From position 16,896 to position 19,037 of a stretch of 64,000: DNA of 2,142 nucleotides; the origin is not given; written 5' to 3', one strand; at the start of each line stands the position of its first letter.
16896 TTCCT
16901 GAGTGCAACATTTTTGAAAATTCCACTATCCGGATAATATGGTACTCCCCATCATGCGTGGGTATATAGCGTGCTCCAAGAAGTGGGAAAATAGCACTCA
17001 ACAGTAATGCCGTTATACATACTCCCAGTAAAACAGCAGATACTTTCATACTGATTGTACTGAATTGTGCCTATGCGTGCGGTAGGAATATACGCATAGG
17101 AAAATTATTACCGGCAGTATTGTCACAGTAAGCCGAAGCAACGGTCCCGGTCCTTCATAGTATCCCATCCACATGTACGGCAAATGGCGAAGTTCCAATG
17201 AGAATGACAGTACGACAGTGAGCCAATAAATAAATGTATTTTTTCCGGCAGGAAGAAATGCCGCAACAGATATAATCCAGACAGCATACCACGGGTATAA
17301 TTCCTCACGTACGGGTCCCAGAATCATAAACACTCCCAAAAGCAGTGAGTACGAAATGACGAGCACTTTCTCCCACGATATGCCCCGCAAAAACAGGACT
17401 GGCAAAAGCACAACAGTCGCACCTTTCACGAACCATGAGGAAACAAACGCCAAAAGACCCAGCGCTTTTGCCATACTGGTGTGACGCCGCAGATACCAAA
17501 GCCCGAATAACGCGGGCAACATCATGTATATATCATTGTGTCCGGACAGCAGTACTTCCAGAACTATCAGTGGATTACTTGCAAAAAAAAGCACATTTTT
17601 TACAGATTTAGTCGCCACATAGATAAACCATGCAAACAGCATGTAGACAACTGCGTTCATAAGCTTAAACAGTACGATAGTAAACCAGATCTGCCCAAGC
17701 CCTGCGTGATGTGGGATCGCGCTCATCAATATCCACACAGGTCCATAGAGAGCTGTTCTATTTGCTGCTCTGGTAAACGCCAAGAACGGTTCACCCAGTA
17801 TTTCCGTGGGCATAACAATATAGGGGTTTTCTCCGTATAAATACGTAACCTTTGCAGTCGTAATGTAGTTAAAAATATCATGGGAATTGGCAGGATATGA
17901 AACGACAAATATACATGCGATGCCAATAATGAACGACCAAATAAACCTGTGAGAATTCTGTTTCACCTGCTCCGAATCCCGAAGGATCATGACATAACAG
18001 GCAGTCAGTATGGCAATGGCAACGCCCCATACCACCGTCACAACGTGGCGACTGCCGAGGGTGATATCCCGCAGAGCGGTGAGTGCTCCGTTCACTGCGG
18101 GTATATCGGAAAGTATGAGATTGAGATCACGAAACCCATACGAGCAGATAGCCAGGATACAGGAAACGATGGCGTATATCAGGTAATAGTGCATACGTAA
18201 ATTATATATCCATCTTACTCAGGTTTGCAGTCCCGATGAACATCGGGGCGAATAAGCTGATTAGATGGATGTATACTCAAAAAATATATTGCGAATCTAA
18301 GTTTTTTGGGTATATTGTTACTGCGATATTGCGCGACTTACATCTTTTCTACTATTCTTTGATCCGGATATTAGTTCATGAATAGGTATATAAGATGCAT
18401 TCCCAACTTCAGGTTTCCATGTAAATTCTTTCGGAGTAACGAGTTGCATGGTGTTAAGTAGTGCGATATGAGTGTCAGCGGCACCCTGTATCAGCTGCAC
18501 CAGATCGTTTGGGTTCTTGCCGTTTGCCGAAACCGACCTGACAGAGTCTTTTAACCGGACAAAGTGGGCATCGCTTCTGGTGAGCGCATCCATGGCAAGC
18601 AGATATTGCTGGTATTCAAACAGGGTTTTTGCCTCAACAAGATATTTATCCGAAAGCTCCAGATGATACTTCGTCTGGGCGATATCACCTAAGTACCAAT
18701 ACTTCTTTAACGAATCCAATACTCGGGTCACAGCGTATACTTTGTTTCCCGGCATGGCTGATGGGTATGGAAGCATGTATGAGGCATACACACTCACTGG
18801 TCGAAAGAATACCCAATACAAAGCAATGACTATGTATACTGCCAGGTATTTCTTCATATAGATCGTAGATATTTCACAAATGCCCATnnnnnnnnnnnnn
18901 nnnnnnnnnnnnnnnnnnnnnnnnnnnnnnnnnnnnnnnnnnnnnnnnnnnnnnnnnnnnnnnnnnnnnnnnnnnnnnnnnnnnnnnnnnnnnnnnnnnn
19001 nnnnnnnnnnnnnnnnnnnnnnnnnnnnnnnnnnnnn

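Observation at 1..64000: Hyper-expanded glycosylation super-cluster: about 40 of 52 genes are glycosyltransferases, about 20 of them GT-C membrane enzymes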

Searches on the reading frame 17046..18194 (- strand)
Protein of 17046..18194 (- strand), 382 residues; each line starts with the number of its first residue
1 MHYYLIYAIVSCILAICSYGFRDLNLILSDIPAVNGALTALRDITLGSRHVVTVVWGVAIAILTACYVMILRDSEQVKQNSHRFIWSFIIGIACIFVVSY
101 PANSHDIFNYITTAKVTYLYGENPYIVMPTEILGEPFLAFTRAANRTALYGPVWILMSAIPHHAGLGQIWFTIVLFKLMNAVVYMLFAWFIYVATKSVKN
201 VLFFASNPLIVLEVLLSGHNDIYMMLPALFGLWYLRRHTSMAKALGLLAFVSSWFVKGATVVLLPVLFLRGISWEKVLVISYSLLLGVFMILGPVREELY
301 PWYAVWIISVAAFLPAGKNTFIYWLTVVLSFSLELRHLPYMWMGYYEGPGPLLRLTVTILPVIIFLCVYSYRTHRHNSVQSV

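Call 6: search_protein_families(library=pfam, max_evalue=0.01, proteins=[window:17046-18194:-])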
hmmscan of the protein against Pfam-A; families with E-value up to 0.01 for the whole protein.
window:17046-18194:- (382 aa): 0 families

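Call 28: search_protein_families(library=pfam, max_evalue=1, proteins=[window:17046-18194:-])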
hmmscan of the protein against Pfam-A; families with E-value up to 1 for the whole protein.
window:17046-18194:- (382 aa): 0 families

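Call 56: search_protein_families(library=ncbifam, max_evalue=0.1, proteins=[window:17046-18194:-])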
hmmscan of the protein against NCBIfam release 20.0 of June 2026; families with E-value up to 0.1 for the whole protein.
window:17046-18194:- (382 aa): 0 families

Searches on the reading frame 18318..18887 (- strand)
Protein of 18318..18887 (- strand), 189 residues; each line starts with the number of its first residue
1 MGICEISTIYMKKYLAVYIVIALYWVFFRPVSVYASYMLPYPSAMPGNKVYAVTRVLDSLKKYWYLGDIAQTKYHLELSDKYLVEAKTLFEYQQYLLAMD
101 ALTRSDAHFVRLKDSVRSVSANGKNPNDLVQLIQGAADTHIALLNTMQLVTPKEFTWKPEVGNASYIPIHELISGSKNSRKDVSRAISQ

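Call 6: search_protein_families(library=pfam, max_evalue=0.01, proteins=[window:18318-18887:-])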
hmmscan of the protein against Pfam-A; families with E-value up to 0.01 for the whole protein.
window:18318-18887:- (189 aa): 1 family
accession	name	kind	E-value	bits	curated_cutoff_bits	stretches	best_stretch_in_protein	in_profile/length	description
PF18915.5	DUF5667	-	0.0013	19.5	27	1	44-118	2-76/99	Domain of unknown function (DUF5667)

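Call 28: search_protein_families(library=pfam, max_evalue=1, proteins=[window:18318-18887:-])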
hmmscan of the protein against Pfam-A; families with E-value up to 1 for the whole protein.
window:18318-18887:- (189 aa): 1 family
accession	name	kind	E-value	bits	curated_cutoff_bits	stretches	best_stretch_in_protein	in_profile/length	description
PF18915.5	DUF5667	-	0.0013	19.5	27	1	44-118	2-76/99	Domain of unknown function (DUF5667)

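Call 56: search_protein_families(library=ncbifam, max_evalue=0.1, proteins=[window:18318-18887:-])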
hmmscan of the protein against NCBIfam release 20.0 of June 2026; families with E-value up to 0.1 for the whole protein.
window:18318-18887:- (189 aa): 0 families
